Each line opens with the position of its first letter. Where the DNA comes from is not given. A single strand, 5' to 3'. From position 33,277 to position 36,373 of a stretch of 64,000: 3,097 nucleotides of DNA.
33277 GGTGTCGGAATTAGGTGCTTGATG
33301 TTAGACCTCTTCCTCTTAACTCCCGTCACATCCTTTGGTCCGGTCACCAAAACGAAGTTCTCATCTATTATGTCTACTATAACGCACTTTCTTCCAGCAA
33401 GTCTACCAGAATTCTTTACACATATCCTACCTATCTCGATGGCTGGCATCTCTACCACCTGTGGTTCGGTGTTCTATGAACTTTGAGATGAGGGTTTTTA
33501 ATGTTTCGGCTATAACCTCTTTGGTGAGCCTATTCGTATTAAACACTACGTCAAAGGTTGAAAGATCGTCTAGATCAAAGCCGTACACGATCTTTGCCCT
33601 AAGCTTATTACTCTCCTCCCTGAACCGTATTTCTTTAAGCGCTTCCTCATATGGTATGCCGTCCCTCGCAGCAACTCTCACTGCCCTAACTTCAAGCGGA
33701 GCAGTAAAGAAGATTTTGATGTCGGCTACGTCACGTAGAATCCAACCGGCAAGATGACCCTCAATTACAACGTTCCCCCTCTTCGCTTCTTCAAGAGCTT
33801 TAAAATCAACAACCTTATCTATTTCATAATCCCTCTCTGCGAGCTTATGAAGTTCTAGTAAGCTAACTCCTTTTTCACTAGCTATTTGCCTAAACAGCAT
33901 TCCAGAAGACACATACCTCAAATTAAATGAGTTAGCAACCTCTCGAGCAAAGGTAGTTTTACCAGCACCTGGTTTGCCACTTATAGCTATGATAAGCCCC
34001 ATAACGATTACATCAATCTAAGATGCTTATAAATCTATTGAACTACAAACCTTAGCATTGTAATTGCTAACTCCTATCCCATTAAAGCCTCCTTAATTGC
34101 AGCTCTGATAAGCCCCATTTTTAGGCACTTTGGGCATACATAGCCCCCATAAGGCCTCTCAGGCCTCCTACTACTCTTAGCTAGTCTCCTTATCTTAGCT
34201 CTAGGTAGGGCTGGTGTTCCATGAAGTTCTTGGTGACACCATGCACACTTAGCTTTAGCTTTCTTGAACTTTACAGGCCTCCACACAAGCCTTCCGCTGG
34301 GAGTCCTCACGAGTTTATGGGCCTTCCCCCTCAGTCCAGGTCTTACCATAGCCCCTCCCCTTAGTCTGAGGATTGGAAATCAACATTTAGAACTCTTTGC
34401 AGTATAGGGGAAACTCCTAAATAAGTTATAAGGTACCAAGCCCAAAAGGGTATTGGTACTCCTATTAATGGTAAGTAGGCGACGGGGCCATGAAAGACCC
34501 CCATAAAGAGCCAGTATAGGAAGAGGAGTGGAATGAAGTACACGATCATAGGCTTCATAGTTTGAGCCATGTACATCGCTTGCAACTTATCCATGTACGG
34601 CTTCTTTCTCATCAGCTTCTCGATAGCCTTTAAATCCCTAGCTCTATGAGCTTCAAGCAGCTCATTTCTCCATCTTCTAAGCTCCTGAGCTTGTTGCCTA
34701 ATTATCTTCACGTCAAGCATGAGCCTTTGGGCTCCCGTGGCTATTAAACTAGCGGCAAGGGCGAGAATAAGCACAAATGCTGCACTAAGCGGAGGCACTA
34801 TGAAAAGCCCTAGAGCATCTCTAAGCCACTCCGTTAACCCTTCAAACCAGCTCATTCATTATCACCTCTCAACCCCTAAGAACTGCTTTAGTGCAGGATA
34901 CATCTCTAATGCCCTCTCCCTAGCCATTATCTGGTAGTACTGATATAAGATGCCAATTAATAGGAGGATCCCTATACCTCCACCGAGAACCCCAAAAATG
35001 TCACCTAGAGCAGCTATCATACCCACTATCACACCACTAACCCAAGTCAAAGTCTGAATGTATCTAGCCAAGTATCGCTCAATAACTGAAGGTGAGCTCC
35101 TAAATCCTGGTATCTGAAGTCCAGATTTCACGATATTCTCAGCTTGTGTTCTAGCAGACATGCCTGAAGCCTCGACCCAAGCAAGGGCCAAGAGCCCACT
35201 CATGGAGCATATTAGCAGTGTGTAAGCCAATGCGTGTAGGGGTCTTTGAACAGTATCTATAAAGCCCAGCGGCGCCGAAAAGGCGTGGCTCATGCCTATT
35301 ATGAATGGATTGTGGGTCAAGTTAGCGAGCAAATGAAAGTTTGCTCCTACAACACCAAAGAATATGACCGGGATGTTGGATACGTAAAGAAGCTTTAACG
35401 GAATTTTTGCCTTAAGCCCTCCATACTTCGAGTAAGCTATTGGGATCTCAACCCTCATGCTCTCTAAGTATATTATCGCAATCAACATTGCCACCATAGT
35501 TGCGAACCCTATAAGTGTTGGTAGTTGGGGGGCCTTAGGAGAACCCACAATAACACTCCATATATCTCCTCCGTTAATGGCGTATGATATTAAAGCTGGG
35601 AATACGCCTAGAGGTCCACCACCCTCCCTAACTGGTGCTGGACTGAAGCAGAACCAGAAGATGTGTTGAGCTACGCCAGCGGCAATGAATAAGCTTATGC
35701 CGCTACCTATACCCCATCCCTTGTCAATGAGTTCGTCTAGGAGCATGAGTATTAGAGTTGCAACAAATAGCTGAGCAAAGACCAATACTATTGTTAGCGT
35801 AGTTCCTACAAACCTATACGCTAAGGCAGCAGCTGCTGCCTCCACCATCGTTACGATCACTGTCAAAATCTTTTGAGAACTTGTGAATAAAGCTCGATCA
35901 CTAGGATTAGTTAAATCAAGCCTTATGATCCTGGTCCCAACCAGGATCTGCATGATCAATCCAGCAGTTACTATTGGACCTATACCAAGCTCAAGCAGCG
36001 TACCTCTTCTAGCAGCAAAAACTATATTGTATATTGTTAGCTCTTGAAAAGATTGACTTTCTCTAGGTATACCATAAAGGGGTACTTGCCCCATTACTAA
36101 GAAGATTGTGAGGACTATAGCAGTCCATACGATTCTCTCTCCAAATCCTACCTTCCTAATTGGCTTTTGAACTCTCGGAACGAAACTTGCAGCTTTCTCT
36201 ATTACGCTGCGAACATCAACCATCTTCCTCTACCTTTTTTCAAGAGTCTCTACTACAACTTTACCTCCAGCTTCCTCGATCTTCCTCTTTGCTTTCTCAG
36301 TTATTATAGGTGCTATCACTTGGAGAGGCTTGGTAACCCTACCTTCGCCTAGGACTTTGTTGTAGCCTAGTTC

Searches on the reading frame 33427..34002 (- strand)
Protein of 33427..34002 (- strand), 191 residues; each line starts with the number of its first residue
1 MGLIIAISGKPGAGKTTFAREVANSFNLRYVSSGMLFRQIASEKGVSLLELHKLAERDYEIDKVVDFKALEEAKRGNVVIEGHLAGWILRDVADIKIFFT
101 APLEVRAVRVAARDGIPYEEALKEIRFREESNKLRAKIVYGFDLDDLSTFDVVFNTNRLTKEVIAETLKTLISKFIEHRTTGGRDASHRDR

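Call 95: search_protein_families(library=pfam, proteins=[window:33427-34002:-], max_evalue=0.00001)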
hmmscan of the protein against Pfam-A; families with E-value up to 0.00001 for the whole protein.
window:33427-34002:- (191 aa): 4 families
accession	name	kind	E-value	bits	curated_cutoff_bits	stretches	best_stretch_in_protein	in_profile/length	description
PF13189.12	Cytidylate_kin2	-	3.9e-25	89.5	28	1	4-157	1-175/176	Cytidylate kinase-like family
PF13238.12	AAA_18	-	3.5e-17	63.5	29.4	1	5-119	1-117/128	AAA domain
PF13207.12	AAA_17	-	3.1e-15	57.1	27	1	9-110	2-119/136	AAA domain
PF02224.24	Cytidylate_kin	-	1.3e-13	51.6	26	1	5-42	1-38/211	Cytidylate kinase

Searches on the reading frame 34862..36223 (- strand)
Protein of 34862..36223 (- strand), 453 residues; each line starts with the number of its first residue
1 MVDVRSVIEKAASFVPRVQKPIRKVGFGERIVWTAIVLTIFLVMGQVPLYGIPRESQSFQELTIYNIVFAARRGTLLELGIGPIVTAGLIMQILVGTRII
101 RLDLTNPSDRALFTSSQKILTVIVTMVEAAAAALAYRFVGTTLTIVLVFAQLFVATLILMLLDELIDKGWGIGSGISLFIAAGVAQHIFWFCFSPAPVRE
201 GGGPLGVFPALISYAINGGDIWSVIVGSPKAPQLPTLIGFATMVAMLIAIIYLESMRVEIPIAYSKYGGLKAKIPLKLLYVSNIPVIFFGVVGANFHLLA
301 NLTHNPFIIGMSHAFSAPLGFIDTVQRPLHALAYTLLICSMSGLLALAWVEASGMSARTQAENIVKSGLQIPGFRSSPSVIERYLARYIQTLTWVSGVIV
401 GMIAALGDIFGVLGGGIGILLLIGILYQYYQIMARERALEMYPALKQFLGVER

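Call 78: search_protein_families(library=pfam, proteins=[window:34862-36223:-], max_evalue=0.000001)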
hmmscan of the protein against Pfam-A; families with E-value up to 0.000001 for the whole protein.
window:34862-36223:- (453 aa): 2 families
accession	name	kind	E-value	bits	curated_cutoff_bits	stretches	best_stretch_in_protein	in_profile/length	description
PF00344.25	SecY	-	9.4e-67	226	32.2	1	75-430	1-306/306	SecY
PF10559.14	Plug_translocon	-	2.2e-07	31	22.1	1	40-74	2-35/35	Plug domain of Sec61p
